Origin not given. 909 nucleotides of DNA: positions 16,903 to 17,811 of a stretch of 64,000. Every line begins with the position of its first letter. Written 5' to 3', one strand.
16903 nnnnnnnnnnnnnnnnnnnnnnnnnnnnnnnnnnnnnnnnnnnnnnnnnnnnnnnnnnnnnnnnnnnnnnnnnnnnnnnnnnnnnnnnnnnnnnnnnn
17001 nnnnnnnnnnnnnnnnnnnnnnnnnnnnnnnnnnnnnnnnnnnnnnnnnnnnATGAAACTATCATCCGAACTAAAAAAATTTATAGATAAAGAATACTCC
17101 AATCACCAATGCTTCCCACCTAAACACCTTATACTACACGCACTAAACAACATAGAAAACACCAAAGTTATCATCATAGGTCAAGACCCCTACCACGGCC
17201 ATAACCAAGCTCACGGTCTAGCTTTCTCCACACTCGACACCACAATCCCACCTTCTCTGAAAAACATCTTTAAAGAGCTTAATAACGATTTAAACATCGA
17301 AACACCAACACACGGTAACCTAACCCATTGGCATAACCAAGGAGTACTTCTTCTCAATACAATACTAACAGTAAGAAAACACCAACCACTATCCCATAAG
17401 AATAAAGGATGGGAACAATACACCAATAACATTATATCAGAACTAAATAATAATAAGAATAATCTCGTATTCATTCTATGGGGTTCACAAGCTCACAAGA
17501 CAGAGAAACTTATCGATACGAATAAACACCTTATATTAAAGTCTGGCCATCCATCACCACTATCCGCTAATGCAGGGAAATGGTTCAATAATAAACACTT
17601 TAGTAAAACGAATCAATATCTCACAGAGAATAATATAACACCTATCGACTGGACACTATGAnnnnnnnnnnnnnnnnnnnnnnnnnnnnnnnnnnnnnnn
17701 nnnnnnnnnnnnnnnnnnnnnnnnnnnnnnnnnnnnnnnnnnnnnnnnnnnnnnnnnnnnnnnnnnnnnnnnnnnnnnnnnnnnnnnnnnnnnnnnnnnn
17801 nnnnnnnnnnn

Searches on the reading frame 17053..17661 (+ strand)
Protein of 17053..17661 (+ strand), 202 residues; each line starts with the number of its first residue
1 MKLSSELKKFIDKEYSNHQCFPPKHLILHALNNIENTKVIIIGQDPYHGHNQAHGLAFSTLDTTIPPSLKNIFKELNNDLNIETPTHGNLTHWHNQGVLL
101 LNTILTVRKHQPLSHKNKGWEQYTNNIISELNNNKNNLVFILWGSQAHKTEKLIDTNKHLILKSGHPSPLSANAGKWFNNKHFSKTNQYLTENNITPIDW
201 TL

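Call 13: search_protein_families(library=pfam, proteins=[window:17053-17661:+], max_evalue=0.01)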
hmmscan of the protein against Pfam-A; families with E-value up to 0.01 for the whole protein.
window:17053-17661:+ (202 aa): 1 family
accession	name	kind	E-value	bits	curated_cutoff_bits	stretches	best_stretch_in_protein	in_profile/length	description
PF03167.25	UDG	-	7.3e-20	71.9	24.3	1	34-190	6-140/141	Uracil DNA glycosylase superfamily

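Call 14: search_protein_families(library=phrogs, proteins=[window:17053-17661:+], max_evalue=0.01)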
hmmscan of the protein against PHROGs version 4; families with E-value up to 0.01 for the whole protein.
window:17053-17661:+ (202 aa): 1 family
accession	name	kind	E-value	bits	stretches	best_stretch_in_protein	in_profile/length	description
phrog_12143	-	unknown function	2.1e-49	169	1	10-200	30-227/227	-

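Call 17: search_dna_similar(query=window:17053-17661:+, collection=phages, mode=protein, max_rows=15)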
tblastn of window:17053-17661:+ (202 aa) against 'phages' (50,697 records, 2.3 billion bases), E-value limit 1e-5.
Records with a match: 93; places in all: 93; records where one place covers at least 80% of the query: 91.
Best place of each record, by identity: <60% 93.
By first word of the organism name: Flavobacterium 29; Bacteroides 25; uncultured 14; Listeria 10; Bacteriophage 5; Acinetobacter 2; Cellulophaga 2; Enterococcus 1; Staphylococcus 1; Dulem 1; and 3 more.
By host as written in the record: - 22; Bacteroides intestinalis DSM 108646 20; Flavobacterium psychrophilum 950106-1/1 12; Listeria monocytogenes 10; Flavobacterium psychrophilum 020612-2/1 3; Flavobacterium psychrophilum strain FPS-D10 3; Flavobacterium psychrophilum FPS-D15 2; Flavobacterium psychrophilum FPS-D10 2; and 14 more.
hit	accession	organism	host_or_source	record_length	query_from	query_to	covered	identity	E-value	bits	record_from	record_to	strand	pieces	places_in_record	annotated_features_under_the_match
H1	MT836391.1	Bacteriophage sp.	human fecal samples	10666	6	200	97%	55.6%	5e-59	204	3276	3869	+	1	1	record has no annotation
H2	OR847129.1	Listeria phage LM 4-11-1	Listeria monocytogenes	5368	7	202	97%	52.8%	8e-52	184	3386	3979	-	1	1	record has no annotation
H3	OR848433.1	Listeria phage LM 4-14-1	Listeria monocytogenes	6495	7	202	97%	52.8%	8e-52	184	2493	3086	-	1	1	record has no annotation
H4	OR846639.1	Enterococcus phage Efs 1-1-1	Enterococcus faecalis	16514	6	202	98%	51.0%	2e-50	180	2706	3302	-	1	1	record has no annotation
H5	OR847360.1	Listeria phage LM 4-11-1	Listeria monocytogenes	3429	7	202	97%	50.8%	3e-48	173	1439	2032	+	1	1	record has no annotation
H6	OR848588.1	Listeria phage LM 4-14-1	Listeria monocytogenes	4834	7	202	97%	50.8%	3e-48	173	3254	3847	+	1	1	record has no annotation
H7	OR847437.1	Listeria phage LM 4-11-1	Listeria monocytogenes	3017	7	202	97%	50.3%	3e-49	176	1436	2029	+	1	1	record has no annotation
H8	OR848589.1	Listeria phage LM 4-14-1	Listeria monocytogenes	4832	7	202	97%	50.3%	4e-49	176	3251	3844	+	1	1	record has no annotation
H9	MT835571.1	Bacteriophage sp.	human fecal samples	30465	6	200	97%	50.5%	3e-45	165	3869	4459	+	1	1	record has no annotation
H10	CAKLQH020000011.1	Acinetobacter phage MD-2021a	not known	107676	7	202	97%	49.0%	3e-51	182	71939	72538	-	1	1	ung: uracil-DNA glycosylase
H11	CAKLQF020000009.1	Acinetobacter phage MD-2021a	not known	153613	7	202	97%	49.0%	3e-51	182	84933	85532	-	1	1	ung: uracil-DNA glycosylase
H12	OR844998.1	Staphylococcus phage SA 1306 Kay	Staphylococcus aureus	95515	10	201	95%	49.7%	4e-45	164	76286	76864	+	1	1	record has no annotation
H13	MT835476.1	Bacteriophage sp.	human fecal samples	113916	6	202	98%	48.0%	7e-47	169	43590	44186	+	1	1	record has no annotation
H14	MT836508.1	Bacteriophage sp.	human fecal samples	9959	6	200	97%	47.0%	2e-46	168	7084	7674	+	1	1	record has no annotation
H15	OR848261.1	Listeria phage LM 4-14-1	Listeria monocytogenes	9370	36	202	83%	53.0%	4e-40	150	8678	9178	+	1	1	record has no annotation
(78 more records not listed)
